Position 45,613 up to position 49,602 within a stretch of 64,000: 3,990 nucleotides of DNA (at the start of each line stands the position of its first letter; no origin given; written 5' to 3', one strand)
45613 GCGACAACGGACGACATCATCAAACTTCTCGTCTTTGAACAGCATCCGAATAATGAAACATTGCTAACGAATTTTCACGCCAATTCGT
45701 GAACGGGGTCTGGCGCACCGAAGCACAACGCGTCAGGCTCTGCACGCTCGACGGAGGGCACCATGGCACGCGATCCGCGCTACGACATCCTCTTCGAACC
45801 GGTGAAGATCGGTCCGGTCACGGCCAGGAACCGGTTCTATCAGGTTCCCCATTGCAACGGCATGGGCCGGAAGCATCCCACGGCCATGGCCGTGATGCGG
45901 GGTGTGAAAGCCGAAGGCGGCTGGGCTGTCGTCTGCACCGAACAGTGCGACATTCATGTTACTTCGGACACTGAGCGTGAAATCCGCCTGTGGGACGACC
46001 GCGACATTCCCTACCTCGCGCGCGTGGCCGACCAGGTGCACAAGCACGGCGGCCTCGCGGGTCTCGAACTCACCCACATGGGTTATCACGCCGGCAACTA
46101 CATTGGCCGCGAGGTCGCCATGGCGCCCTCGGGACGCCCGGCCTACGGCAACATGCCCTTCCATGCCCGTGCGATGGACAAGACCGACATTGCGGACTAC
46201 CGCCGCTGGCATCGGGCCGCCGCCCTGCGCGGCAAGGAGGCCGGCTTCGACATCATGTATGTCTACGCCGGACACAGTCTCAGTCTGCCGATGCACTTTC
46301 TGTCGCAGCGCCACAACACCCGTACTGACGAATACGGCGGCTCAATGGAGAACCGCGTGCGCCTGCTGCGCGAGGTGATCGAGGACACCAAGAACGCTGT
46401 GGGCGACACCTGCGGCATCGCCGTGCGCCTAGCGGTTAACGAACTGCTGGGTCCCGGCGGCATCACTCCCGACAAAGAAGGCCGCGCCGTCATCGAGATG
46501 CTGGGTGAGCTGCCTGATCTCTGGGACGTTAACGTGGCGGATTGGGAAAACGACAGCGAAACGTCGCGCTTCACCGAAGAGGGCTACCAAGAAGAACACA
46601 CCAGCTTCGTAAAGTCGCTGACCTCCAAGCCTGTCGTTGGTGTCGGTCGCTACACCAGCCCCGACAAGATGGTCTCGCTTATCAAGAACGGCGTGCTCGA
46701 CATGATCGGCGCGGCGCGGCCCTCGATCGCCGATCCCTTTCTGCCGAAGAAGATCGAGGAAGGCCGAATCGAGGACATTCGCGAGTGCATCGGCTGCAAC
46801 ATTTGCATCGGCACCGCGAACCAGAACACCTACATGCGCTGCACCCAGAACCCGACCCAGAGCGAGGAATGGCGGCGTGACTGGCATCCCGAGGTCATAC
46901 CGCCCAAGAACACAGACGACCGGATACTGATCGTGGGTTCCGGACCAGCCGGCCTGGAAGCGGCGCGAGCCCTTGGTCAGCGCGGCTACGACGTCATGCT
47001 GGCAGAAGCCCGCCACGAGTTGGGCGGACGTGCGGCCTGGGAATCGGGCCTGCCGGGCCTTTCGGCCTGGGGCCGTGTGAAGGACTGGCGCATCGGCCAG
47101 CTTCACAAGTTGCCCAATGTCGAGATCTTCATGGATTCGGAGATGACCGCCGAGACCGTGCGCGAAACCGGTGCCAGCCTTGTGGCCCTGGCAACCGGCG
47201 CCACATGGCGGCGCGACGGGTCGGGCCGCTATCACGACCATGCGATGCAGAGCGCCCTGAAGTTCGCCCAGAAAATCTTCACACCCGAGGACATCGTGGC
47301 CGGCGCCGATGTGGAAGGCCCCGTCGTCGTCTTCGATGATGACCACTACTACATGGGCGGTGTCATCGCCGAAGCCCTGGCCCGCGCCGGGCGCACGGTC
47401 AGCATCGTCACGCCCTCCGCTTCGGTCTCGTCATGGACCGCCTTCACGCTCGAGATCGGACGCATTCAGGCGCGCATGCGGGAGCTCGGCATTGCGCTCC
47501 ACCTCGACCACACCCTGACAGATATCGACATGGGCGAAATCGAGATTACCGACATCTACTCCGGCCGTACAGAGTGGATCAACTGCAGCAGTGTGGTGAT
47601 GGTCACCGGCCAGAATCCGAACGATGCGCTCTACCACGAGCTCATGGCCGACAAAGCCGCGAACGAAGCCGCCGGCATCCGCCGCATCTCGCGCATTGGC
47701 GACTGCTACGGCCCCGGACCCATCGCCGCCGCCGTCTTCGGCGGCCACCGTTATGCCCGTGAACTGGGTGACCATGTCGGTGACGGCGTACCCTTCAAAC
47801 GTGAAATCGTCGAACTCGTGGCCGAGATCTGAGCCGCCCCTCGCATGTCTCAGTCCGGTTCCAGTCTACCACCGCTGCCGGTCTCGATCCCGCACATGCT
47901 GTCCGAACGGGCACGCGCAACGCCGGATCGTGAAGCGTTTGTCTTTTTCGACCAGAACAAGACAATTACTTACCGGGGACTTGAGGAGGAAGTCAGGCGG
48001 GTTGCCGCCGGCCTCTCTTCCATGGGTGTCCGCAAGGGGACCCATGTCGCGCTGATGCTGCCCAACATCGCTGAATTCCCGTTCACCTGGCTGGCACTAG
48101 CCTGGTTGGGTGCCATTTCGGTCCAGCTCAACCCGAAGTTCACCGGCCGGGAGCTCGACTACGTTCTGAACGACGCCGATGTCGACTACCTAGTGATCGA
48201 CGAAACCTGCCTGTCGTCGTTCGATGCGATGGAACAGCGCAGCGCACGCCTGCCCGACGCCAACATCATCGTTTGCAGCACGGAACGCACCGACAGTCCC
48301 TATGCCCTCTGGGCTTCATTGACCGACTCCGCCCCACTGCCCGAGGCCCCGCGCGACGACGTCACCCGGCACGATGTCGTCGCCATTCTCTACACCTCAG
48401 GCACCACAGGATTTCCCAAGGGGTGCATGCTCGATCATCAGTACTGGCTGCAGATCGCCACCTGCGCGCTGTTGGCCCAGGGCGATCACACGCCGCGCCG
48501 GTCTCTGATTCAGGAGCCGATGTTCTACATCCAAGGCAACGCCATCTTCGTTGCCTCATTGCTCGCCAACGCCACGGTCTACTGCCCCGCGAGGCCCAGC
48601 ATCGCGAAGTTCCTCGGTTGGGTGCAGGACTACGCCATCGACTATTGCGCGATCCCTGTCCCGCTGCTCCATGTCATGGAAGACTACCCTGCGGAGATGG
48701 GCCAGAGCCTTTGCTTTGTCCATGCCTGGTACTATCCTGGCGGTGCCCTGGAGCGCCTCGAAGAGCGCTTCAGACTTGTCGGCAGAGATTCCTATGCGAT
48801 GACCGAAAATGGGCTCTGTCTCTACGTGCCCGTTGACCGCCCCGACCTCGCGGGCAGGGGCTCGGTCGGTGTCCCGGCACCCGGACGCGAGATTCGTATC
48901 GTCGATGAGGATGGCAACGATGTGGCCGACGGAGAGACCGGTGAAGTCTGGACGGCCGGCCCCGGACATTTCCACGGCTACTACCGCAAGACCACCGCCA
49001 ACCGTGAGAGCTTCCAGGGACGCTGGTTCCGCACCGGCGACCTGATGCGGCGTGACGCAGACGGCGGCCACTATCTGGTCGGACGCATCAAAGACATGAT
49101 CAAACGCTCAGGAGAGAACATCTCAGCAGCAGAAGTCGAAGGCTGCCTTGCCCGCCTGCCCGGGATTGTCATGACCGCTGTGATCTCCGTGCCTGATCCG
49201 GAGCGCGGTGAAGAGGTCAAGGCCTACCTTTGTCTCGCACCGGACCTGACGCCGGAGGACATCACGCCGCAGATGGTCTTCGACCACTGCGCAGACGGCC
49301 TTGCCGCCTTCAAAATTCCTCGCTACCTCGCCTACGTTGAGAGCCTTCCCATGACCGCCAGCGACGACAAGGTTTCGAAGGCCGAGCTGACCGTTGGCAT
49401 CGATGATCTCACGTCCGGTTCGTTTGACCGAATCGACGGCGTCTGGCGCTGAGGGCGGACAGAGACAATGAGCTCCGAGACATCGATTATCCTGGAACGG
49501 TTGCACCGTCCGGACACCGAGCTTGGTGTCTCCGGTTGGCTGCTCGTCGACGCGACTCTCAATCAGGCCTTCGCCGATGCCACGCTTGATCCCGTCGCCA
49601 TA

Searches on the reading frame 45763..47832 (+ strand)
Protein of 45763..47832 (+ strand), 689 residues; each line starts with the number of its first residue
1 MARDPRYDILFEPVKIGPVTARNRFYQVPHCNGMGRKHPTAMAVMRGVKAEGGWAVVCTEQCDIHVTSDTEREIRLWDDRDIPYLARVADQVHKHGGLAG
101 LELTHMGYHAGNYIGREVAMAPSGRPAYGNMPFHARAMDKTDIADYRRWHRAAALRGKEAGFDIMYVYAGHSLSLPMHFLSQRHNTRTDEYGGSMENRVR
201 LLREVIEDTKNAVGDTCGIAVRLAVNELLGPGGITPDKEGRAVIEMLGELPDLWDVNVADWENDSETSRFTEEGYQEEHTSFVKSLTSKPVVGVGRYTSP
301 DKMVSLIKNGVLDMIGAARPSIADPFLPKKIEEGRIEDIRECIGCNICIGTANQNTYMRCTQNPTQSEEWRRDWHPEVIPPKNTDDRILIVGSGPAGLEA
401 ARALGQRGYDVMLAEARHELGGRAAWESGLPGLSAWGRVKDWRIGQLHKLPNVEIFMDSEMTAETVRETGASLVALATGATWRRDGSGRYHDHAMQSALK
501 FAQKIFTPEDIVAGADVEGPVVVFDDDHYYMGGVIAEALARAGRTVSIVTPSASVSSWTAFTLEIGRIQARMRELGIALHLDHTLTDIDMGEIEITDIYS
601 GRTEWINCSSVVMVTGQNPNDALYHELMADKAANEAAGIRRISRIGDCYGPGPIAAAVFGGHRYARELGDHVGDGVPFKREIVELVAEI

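Call 8: search_protein_families(library=pfam, proteins=[window:45763-47832:+], max_evalue=0.00001)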
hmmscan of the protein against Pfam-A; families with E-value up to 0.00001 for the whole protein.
window:45763-47832:+ (689 aa): 6 families
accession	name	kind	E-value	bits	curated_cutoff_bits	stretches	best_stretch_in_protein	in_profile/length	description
PF00724.26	Oxidored_FMN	-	1.9e-70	238.3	27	1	10-336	2-340/342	NADH:flavin oxidoreductase / NADH oxidase family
PF07992.20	Pyr_redox_2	-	3.2e-13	50.2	26.1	1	387-626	2-246/291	Pyridine nucleotide-disulphide oxidoreductase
PF22620.2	OYE-like_second_a-b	-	4.7e-12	46.5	25.5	1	507-600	2-95/128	OYE-like second alpha/beta domain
PF13450.12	NAD_binding_8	-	9.1e-09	35.9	21.9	1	390-425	1-36/68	NAD(P)-binding Rossmann-like domain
PF00070.33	Pyr_redox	-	4.4e-08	34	22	0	387-421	1-35/82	Pyridine nucleotide-disulphide oxidoreductase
PF00890.30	FAD_binding_2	-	3.1e-06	27.1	20.4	0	388-430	2-44/414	FAD binding domain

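Call 10: search_protein_families(library=ncbifam, proteins=[window:45763-47832:+], max_evalue=1e-10)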
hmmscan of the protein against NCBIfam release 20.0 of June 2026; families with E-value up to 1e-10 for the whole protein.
window:45763-47832:+ (689 aa): 8 families
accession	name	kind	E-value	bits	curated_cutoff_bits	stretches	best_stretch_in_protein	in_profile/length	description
TIGR03997.1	mycofact_OYE_2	equivalog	9.1e-109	364.6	793.15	1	10-668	2-645/645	mycofactocin system FadH/OYE family oxidoreductase 2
NF045599.1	bili_reduct_long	exception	4e-65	220.3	750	1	10-667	1-640/641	bilirubin reductase, long form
NF041087.1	bile_acid_BaiCD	equivalog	9.2e-64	215.7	825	1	7-666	1-640/642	bile acid Fe-S flavoenzyme BaiCD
TIGR03996.1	mycofact_OYE_1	hypoth_equivalog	1.5e-54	185.6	627.9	1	23-661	15-629/633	mycofactocin system FadH/OYE family oxidoreductase 1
NF045592.1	bili_reduct_N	equivalog_domain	4.1e-44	151.2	425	1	10-362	2-362/363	bilirubin reductase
NF010047.0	PRK13523.1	equivalog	1.2e-31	110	431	1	10-335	5-324/339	NADPH dehydrogenase NamA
NF006101.0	PRK08255.1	equivalog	7.9e-26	90.4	1078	1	9-325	398-724/768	bifunctional salicylyl-CoA 5-hydroxylase/oxidoreductase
NF007899.0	PRK10605.1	subfamily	8.1e-21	74.7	403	1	9-332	5-338/365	N-ethylmaleimide reductase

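Call 68: search_solved_structures(query=window:45763-47832:+, max_evalue=1e-40)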
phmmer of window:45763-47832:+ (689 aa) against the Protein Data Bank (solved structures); distinct sequences matched with E-value up to 1e-40: 6.
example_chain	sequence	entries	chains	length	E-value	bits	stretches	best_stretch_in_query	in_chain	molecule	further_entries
3k30_A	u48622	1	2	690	9.1e-239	797.6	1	6-685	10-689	Histamine dehydrogenase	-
6de6_A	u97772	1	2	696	1.4e-229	767.2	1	3-685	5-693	Histamine dehydrogenase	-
6l6j_A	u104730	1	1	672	8.7e-210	701.8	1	3-669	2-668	Oxidored_FMN domain-containing protein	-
1djn_A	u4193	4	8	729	6.1e-166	556.9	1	2-683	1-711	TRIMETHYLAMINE DEHYDROGENASE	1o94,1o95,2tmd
1djq_A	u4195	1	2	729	1.2e-164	552.6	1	2-683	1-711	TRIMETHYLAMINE DEHYDROGENASE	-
6qkg_A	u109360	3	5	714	3.3e-47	164.5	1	7-664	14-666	NCR A | NCR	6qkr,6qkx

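Call 78: search_solved_structures(query=window:45763-47832:+, max_evalue=1e-200, show_alignments=2)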
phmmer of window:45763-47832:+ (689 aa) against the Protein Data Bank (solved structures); distinct sequences matched with E-value up to 1e-200: 3.
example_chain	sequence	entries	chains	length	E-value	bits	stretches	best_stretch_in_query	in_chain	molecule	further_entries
3k30_A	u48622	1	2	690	9.1e-239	797.6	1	6-685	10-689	Histamine dehydrogenase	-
6de6_A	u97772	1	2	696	1.4e-229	767.2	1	3-685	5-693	Histamine dehydrogenase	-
6l6j_A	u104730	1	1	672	8.7e-210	701.8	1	3-669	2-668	Oxidored_FMN domain-containing protein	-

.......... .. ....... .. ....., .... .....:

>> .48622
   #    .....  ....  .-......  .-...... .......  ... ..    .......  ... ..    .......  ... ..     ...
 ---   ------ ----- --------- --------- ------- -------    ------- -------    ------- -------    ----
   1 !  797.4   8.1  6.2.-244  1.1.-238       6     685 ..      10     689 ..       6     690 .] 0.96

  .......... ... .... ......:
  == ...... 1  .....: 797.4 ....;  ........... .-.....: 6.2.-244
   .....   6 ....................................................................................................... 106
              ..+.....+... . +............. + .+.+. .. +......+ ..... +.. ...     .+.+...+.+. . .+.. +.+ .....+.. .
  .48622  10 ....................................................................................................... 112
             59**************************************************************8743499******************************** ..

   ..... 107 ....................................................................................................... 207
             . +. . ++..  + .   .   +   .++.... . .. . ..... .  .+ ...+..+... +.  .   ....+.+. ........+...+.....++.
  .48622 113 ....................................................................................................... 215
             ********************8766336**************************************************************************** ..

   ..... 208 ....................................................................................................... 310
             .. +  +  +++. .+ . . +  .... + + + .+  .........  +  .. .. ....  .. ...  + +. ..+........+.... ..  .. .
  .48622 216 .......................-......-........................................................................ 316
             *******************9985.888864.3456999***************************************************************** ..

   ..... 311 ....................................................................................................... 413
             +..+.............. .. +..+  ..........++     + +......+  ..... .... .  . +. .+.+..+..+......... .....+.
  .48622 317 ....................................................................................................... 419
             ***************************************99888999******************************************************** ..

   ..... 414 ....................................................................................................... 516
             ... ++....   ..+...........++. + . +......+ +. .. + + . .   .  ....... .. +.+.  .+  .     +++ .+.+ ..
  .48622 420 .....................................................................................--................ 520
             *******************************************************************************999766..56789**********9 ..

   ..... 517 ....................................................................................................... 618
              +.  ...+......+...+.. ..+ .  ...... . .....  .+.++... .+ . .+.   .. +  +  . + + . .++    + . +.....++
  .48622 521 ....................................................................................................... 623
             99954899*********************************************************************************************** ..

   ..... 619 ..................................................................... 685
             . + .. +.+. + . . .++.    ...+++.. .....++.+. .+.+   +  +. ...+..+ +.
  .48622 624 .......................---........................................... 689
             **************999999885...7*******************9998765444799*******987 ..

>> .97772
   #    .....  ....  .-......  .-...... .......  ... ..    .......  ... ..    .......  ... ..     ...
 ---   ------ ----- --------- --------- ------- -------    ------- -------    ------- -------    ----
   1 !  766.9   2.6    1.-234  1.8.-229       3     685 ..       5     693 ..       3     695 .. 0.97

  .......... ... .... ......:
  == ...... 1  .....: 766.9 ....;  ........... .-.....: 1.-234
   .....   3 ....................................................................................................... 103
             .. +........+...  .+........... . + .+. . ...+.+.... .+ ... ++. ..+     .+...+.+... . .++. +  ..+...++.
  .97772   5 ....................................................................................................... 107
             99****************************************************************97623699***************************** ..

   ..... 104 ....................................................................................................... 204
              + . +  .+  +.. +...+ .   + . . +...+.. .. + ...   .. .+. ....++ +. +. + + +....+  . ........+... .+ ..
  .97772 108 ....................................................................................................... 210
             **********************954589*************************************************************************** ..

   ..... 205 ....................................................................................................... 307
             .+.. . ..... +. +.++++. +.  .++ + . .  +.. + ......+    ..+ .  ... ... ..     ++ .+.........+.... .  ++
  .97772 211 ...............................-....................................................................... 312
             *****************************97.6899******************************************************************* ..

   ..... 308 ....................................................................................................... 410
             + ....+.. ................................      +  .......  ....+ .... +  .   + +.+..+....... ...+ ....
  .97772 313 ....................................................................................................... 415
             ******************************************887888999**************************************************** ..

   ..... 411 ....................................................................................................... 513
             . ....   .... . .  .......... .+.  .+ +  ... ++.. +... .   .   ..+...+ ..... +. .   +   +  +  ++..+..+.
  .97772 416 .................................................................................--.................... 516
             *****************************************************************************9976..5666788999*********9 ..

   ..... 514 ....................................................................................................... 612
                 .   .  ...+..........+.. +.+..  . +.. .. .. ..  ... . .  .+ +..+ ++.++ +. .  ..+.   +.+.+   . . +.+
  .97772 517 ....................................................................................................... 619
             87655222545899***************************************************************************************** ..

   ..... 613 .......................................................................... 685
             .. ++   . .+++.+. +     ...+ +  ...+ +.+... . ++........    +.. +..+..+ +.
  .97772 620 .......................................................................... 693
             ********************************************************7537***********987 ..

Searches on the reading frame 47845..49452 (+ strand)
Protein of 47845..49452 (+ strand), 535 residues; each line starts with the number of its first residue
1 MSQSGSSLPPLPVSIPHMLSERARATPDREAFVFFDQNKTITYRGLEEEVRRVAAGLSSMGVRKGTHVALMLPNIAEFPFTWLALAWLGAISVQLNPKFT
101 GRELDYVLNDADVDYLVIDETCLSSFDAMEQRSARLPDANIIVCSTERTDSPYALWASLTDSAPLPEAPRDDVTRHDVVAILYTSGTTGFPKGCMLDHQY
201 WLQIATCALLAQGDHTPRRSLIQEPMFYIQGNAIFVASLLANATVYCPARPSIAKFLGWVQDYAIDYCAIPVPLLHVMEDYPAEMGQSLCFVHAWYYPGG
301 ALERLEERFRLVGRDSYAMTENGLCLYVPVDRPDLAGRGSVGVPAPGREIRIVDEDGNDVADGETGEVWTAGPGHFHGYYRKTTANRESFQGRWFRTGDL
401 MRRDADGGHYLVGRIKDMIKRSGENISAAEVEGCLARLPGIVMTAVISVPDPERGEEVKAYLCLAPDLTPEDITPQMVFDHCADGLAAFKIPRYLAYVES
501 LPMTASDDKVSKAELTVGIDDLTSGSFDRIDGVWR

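Call 8: search_protein_families(library=pfam, proteins=[window:47845-49452:+], max_evalue=0.00001)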
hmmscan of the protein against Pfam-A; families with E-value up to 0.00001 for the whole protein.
window:47845-49452:+ (535 aa): 2 families
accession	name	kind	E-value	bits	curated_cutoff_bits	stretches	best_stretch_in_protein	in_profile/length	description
PF00501.34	AMP-binding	-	1.4e-67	228.6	29.9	1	20-380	2-384/384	AMP-binding enzyme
PF13193.12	AMP-binding_C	-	9.5e-12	46.1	24.5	1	430-506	1-74/76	AMP-binding enzyme C-terminal domain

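Call 67: search_protein_families(library=ncbifam, proteins=[window:47845-49452:+], max_evalue=1e-15)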
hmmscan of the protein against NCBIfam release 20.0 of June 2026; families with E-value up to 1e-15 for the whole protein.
window:47845-49452:+ (535 aa): 85 families (the best 25 are shown)
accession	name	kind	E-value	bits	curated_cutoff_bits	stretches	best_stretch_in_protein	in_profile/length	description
NF004837.0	PRK06187.1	subfamily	4.8e-88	295.7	476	1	12-515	7-518/531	long-chain-fatty-acid--CoA ligase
NF004808.0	PRK06155.1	equivalog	1.1e-81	274.7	722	1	5-516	13-519/542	ATP-dependent acyl-CoA ligase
NF006182.0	PRK08316.1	subfamily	5.7e-75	252.8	663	1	15-515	13-513/523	fatty acyl-CoA synthetase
NF005947.1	PRK08008.1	equivalog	7.8e-70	235.9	651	1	17-515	11-517/518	crotonobetaine/carnitine-CoA ligase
NF009233.0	PRK12583.1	subfamily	4.1e-69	233.4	832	2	317-515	350-546/558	fatty acid CoA ligase family protein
NF006181.0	PRK08314.1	subfamily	3.1e-68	230.4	705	1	14-507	25-543/563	long-chain-fatty-acid--CoA ligase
NF004114.0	PRK05605.1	equivalog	1.3e-66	225.1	766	2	156-504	198-555/575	long-chain-fatty-acid--CoA ligase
NF004822.0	PRK06178.1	equivalog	2.3e-66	224.6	782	1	14-519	38-567/571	acyl-CoA synthetase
NF006572.0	PRK09088.1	equivalog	1.5e-65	221.8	696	1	20-515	8-483/491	acyl-CoA synthetase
NF005307.0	PRK06839.1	equivalog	1.2e-63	215.5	748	1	15-516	4-490/496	o-succinylbenzoate--CoA ligase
NF005801.1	PRK07656.1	equivalog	1e-62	212.4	657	1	14-515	2-499/500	FadD3 family acyl-CoA ligase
NF002966.0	PRK03640.1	equivalog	2.3e-60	204.6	556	1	15-516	4-477/483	o-succinylbenzoate--CoA ligase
NF004511.1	PRK05852.1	equivalog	4.5e-60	203.7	650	1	17-506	3-492/505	FadD7 family fatty acid--CoA ligase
NF005857.1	PRK07786.1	exception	7.3e-59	199.6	733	2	335-516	333-509/513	fatty-acid--CoA ligase FadD5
NF052269.1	Staph_lig_FadD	equivalog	2.9e-58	197.4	650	1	19-516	6-490/499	long-chain-fatty-acid--CoA ligase FadD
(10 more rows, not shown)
